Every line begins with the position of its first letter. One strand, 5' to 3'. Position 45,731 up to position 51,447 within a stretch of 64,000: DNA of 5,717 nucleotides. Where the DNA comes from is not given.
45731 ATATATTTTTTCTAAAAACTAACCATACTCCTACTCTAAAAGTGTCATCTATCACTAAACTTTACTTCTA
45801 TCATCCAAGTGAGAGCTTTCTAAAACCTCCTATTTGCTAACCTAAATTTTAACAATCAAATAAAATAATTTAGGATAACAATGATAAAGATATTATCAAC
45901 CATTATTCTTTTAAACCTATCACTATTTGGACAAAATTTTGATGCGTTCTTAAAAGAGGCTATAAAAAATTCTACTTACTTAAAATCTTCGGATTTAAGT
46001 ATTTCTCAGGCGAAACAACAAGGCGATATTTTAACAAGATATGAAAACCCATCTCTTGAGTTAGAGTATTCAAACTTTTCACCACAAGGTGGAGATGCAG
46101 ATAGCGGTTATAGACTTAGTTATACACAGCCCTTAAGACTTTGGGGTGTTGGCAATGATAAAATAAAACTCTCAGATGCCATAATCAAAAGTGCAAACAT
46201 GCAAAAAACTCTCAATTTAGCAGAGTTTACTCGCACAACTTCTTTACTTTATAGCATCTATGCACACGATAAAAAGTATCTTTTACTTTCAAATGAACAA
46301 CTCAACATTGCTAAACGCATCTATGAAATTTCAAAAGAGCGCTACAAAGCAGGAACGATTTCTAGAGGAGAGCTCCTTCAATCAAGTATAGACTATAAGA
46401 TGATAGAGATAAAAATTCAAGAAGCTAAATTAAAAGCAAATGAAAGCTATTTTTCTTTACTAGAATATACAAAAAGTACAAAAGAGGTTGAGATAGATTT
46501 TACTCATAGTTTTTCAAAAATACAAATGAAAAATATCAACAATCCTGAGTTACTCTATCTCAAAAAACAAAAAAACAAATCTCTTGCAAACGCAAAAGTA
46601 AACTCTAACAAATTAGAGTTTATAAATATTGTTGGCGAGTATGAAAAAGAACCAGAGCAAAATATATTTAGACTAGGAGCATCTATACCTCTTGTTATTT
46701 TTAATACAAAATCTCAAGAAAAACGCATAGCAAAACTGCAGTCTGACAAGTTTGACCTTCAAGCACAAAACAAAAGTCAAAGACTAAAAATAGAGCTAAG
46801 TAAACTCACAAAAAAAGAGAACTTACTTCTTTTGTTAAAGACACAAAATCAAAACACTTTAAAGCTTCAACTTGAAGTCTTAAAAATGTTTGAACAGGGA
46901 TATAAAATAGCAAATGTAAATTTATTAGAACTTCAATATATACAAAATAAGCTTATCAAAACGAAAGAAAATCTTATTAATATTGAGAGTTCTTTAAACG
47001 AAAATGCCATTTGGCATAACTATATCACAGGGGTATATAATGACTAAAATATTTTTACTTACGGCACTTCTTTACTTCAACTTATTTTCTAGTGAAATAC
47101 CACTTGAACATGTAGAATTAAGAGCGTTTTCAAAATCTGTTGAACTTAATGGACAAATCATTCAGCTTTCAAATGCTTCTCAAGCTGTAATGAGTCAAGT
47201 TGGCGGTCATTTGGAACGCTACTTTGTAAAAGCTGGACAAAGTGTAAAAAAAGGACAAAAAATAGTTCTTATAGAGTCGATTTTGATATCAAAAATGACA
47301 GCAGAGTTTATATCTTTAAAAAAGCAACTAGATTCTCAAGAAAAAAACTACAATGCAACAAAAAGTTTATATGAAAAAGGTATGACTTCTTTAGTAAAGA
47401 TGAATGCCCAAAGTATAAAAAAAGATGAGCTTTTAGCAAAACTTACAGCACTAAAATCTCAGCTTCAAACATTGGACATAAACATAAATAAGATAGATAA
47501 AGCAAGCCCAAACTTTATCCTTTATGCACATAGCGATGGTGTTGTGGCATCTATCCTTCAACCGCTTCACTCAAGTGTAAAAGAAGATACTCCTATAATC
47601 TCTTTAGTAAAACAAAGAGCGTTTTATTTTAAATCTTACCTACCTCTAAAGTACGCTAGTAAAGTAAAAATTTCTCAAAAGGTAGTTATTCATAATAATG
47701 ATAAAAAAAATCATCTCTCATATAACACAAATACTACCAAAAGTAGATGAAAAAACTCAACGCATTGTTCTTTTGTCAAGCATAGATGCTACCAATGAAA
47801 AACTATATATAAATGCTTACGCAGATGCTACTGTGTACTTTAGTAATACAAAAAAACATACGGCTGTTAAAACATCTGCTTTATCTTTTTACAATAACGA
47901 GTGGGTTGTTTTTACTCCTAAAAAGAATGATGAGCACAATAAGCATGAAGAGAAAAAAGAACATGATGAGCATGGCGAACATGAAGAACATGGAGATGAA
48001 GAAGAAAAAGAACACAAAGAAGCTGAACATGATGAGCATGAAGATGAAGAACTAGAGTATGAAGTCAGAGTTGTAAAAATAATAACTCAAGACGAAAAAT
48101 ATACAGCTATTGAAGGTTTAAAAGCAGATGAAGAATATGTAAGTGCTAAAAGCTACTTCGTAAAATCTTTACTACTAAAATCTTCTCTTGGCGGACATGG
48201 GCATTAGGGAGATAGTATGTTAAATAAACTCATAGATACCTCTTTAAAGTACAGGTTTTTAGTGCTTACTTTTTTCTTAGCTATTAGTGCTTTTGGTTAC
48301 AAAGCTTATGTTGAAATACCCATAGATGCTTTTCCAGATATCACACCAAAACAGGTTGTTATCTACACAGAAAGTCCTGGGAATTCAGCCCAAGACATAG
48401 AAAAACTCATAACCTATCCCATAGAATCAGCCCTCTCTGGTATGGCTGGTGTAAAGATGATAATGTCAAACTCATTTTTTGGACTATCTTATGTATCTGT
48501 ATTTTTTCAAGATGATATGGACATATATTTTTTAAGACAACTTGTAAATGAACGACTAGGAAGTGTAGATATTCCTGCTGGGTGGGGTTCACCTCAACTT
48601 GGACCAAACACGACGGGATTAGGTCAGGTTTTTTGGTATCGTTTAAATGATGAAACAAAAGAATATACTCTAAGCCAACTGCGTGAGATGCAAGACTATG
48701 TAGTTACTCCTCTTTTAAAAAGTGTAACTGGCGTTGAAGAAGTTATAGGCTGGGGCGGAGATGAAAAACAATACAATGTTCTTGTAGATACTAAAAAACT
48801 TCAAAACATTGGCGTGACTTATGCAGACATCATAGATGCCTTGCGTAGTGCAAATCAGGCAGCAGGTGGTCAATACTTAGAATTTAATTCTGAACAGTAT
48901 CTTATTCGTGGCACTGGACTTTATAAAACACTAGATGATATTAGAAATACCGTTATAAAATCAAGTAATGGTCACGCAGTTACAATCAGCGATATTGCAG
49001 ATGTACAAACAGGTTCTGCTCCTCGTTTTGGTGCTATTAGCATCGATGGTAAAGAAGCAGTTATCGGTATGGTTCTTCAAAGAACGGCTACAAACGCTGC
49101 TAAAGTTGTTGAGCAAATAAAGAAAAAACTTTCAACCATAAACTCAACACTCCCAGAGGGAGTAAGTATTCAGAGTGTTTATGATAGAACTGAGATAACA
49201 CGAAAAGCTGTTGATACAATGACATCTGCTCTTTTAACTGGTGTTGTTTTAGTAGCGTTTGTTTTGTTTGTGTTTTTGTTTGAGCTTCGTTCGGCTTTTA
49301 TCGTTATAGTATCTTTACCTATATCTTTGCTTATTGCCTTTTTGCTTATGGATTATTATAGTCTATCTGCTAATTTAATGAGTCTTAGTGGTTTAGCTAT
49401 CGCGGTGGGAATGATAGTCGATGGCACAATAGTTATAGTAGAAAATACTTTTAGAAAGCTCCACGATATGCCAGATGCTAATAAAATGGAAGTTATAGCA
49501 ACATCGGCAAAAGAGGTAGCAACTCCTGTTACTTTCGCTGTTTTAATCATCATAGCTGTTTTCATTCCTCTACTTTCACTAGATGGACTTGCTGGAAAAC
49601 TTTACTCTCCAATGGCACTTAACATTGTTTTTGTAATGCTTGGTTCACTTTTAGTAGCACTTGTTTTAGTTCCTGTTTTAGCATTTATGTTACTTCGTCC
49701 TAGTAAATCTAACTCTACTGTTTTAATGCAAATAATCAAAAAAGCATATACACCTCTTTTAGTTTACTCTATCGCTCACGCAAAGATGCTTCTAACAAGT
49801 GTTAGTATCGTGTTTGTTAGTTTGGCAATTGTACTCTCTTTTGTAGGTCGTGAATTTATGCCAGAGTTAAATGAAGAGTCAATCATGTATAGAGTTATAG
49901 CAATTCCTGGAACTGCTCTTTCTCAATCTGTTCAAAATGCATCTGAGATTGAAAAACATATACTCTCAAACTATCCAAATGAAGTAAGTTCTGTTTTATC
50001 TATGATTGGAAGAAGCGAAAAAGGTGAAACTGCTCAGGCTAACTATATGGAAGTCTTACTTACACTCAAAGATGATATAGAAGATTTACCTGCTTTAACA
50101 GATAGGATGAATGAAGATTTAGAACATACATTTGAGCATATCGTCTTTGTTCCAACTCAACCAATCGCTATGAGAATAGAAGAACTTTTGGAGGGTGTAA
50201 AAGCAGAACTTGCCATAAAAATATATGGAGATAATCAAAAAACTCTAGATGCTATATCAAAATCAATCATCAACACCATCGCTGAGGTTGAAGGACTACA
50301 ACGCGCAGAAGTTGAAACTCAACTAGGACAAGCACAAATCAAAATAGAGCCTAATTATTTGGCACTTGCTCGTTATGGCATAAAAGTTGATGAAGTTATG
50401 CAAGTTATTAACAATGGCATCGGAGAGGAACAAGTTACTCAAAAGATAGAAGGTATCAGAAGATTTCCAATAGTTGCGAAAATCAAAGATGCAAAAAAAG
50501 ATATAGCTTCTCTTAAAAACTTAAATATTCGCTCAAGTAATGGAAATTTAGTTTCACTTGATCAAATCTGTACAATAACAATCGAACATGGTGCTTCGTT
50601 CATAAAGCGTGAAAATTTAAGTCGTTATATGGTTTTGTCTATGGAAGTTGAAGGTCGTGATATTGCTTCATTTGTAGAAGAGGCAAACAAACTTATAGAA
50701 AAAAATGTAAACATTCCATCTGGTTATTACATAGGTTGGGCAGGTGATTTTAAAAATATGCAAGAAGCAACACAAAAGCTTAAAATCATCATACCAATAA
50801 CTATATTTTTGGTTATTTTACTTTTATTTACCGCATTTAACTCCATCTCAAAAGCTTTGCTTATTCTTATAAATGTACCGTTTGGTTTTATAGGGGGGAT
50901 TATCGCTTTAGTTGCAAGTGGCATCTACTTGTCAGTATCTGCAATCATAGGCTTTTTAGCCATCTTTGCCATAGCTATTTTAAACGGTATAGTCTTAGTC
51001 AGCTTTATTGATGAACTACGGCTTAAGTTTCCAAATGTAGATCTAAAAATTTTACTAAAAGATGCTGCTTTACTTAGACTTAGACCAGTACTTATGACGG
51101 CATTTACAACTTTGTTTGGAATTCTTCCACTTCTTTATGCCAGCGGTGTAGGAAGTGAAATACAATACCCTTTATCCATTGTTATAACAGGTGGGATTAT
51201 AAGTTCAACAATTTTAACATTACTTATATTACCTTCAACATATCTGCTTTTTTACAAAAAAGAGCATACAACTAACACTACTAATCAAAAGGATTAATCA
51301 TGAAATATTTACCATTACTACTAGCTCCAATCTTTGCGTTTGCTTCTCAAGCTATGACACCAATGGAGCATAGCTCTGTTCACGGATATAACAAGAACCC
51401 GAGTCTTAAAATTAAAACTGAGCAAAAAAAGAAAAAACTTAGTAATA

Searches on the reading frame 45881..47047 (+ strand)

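Call 29: search_protein_families(library=pfam, proteins=[window:45881-47047:+])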
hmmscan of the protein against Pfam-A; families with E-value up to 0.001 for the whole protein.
window:45881-47047:+ (388 aa): 1 family
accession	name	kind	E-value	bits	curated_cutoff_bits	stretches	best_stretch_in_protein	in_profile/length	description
PF02321.23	OEP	-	7.3e-27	94.8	22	2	20-197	1-186/187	Outer membrane efflux protein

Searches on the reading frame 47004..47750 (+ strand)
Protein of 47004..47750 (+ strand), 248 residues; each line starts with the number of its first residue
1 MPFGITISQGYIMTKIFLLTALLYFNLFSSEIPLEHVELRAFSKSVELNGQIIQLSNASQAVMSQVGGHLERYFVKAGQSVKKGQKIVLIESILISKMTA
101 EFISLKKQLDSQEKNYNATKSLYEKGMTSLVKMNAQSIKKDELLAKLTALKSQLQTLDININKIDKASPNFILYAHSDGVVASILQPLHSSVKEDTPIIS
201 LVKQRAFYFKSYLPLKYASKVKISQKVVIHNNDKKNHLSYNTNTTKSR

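Call 29: search_protein_families(library=pfam, proteins=[window:47004-47750:+])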
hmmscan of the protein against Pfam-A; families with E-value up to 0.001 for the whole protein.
window:47004-47750:+ (248 aa): 5 families
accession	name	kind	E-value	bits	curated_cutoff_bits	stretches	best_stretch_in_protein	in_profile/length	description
PF16576.10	HlyD_D23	-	4.6e-11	42.8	30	1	42-230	2-168/214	Barrel-sandwich domain of CusB or HlyD membrane-fusion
PF00364.28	Biotin_lipoyl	-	2e-08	34.4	22.1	0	67-92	9-38/73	Biotin-requiring enzyme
PF13437.12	HlyD_3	-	2.1e-05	25.6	22.2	0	173-235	2-65/106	HlyD family secretion protein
PF01551.29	Peptidase_M23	-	0.00011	22.8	28.7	0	50-88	34-70/96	Peptidase family M23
PF13533.13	Biotin_lipoyl_2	-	0.00038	20.7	29.8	0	61-87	2-28/32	Biotin-lipoyl like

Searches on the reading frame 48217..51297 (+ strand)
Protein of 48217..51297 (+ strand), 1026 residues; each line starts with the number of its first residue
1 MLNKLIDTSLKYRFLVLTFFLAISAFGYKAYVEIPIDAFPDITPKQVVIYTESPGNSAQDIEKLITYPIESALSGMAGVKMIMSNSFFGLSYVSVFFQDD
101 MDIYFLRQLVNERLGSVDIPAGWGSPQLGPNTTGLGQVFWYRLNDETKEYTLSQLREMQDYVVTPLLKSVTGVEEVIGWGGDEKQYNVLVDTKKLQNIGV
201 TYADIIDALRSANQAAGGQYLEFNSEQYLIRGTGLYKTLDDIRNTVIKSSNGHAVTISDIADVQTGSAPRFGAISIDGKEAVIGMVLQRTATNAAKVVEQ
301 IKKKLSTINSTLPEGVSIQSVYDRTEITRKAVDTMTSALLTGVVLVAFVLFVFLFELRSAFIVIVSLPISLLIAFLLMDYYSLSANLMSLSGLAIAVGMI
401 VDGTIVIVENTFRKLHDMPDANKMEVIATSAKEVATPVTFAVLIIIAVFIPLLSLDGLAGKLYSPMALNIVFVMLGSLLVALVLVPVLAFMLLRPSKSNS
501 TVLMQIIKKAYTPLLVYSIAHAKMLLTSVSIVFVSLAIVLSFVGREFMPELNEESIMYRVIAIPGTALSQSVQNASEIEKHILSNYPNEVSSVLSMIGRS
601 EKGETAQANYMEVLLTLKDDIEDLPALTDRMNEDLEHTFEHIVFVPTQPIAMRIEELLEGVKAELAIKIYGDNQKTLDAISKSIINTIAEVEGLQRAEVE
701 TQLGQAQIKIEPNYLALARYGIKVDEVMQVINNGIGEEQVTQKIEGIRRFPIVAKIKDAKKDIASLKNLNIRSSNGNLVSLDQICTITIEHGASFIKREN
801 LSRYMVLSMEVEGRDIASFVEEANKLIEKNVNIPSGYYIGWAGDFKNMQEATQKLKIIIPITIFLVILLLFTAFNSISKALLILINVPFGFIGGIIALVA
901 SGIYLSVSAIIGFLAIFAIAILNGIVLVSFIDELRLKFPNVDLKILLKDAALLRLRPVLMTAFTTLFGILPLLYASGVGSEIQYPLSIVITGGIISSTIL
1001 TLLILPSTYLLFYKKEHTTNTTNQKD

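Call 29: search_protein_families(library=pfam, proteins=[window:48217-51297:+])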
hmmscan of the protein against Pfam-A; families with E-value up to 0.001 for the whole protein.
window:48217-51297:+ (1026 aa): 1 family
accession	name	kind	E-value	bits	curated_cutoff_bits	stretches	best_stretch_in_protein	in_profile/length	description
PF00873.25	ACR_tran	-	1.9e-256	854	28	1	6-1012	2-1020/1021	AcrB/AcrD/AcrF family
